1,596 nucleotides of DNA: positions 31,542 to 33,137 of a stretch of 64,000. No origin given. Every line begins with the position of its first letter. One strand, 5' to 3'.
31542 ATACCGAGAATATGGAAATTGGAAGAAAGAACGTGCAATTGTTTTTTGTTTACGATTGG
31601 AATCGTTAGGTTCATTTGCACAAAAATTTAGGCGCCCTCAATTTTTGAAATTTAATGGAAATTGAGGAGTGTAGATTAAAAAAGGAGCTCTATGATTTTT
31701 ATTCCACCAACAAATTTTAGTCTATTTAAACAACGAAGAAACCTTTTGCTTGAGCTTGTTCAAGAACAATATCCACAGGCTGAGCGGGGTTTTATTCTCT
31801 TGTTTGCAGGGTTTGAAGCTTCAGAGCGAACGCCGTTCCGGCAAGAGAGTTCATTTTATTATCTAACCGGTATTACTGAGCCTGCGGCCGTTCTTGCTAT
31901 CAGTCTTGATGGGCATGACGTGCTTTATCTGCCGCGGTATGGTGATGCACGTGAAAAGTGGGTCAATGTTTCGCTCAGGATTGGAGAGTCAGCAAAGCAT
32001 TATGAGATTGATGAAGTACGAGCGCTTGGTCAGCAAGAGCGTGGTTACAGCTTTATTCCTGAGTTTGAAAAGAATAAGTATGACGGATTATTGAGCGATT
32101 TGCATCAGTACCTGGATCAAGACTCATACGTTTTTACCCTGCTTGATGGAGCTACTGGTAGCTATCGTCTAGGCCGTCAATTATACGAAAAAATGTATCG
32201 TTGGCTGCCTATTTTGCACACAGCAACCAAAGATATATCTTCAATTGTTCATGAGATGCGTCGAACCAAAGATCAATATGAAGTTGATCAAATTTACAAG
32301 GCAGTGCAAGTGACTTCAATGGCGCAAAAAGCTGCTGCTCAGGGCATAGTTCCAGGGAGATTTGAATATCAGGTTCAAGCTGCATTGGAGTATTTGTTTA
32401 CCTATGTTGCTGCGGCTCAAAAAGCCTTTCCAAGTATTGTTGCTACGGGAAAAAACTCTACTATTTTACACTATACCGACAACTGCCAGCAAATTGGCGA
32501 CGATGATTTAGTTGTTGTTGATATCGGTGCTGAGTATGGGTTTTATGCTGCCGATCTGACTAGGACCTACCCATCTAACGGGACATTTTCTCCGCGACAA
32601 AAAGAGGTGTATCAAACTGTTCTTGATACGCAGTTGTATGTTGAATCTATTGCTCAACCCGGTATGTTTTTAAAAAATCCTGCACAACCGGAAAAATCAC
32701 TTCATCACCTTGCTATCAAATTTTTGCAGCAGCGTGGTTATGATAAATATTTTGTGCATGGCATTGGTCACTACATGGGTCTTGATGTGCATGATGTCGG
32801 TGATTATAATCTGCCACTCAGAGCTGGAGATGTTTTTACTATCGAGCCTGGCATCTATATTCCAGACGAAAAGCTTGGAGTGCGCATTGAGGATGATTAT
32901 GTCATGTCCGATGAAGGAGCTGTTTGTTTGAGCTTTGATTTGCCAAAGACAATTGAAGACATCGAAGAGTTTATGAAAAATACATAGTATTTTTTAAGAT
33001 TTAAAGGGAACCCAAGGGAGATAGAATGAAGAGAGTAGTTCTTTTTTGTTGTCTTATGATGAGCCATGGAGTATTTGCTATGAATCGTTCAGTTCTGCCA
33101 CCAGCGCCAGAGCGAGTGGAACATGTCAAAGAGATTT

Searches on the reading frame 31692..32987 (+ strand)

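Call 85: search_protein_families(library=pfam, proteins=[window:31692-32987:+], max_evalue=0.00001)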
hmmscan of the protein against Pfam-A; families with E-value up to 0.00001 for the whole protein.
window:31692-32987:+ (431 aa): 2 families
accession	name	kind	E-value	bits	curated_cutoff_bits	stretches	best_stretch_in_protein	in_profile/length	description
PF00557.29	Peptidase_M24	-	1.6e-51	175.5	23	1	200-406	2-207/208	Metallopeptidase family M24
PF05195.22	AMP_N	-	3e-14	53.2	24.6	1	12-114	1-105/121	Aminopeptidase P, N-terminal domain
